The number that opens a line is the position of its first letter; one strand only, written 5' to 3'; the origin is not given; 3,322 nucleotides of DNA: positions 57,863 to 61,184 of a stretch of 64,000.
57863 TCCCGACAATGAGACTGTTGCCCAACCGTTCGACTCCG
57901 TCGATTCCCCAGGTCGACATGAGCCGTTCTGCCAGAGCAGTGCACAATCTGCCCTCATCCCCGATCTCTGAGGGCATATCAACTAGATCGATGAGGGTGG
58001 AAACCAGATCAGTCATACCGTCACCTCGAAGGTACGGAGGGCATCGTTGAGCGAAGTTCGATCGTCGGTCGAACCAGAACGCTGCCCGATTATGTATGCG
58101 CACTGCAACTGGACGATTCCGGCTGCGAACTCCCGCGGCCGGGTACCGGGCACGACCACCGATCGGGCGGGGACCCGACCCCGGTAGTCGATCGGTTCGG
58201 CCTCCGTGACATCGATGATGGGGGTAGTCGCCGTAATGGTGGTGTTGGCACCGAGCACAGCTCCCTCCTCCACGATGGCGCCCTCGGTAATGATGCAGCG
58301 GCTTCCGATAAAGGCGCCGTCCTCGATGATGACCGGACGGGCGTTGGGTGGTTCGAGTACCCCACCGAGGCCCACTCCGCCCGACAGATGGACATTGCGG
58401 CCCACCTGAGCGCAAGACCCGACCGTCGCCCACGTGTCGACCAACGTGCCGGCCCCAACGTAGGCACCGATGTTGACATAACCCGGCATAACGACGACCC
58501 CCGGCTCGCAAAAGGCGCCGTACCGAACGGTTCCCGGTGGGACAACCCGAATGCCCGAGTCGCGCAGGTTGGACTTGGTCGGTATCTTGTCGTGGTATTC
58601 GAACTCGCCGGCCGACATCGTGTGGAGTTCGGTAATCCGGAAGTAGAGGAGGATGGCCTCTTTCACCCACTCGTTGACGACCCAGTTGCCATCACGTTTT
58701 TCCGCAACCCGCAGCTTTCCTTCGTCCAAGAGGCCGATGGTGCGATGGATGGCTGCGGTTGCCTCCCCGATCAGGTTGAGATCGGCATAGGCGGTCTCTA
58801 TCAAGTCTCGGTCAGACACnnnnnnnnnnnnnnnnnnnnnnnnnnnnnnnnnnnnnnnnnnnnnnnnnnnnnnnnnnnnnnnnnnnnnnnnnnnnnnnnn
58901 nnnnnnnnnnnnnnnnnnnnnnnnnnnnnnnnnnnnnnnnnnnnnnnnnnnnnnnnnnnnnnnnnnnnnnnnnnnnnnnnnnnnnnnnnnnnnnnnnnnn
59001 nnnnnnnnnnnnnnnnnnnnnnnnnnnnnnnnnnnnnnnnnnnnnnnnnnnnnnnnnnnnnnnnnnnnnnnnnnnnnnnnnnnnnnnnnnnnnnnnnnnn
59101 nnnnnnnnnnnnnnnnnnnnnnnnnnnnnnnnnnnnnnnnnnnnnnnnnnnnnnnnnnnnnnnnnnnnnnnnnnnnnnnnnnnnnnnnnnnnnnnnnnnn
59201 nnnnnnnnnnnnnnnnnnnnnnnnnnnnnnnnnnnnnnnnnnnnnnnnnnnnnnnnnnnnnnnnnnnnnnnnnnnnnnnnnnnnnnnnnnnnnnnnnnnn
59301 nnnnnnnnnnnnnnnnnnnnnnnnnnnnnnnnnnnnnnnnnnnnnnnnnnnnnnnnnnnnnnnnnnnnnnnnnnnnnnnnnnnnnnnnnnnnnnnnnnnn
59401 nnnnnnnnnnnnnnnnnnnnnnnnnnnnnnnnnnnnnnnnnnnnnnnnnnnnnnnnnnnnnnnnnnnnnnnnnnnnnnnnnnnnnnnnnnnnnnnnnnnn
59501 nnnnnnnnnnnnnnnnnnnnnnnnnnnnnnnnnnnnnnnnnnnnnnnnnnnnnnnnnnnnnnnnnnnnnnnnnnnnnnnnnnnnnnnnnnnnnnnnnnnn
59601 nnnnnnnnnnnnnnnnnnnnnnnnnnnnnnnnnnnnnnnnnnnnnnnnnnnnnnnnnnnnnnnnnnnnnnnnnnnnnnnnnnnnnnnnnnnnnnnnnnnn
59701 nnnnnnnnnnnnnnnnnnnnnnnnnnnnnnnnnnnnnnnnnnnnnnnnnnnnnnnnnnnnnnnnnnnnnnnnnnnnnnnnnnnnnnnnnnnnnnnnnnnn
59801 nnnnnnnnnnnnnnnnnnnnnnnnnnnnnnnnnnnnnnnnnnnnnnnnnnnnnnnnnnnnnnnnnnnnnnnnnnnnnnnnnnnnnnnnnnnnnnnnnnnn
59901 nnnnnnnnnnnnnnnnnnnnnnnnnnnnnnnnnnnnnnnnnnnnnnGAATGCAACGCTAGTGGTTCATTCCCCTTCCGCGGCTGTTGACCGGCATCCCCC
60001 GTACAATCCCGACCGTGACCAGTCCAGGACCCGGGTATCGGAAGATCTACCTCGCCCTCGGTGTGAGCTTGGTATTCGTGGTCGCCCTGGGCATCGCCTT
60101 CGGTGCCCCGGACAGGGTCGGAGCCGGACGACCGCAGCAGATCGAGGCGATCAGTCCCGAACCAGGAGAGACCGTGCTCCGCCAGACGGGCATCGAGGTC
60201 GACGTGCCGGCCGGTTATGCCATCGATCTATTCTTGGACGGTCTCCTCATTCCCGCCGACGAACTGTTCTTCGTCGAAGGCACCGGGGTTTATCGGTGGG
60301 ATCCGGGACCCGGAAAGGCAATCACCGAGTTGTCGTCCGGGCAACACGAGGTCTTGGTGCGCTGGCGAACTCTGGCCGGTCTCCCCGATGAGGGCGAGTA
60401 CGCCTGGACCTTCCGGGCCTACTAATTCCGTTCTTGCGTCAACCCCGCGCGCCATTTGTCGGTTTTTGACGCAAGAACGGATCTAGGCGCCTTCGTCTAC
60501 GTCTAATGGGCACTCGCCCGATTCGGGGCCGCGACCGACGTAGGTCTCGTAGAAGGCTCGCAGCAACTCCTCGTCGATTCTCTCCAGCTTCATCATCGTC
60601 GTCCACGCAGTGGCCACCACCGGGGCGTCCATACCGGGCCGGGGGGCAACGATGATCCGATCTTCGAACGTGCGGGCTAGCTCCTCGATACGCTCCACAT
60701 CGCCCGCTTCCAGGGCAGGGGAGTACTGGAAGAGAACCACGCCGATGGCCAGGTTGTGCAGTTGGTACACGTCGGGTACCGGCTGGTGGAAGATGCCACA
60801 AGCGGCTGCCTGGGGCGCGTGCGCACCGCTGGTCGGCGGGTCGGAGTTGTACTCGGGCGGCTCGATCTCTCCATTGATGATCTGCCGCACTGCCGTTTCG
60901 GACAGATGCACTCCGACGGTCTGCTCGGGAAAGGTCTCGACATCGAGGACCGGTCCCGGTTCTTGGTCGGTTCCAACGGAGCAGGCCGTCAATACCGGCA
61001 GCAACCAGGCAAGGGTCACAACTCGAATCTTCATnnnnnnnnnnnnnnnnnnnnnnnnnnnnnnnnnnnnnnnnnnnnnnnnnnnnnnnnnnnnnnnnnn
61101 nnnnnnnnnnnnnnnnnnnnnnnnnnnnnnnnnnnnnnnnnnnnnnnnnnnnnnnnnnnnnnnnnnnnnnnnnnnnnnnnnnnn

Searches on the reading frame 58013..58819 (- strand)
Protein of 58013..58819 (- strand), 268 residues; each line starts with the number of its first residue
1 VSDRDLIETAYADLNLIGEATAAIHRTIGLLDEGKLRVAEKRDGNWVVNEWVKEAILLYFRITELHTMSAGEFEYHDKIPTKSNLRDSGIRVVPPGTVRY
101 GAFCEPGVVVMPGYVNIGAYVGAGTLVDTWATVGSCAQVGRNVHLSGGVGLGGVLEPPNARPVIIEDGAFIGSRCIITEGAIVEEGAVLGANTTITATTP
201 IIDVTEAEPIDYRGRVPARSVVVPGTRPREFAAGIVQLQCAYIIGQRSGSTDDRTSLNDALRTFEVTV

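Call 54: search_protein_families(library=pfam, proteins=[window:58013-58819:-])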
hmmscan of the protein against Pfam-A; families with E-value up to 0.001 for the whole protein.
window:58013-58819:- (268 aa): 3 families
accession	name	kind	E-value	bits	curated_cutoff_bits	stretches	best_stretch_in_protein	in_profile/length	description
PF14805.11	THDPS_N_2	-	2.8e-20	72.7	25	1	6-62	5-67/67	Tetrahydrodipicolinate N-succinyltransferase N-terminal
PF00132.30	Hexapep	-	8.2e-12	44.7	27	2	163-196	2-35/36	Bacterial transferase hexapeptide (six repeats)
PF14602.12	Hexapep_2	-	1.1e-09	38.3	27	1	162-197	1-34/34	Hexapeptide repeat of succinyl-transferase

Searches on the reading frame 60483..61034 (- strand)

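Call 54: search_protein_families(library=pfam, proteins=[window:60483-61034:-])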
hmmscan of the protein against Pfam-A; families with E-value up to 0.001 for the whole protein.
window:60483-61034:- (183 aa): 1 family
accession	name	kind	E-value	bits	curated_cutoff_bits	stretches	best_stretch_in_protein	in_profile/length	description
PF11303.13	DUF3105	-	6.8e-26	91.3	25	1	61-174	9-126/130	Protein of unknown function (DUF3105)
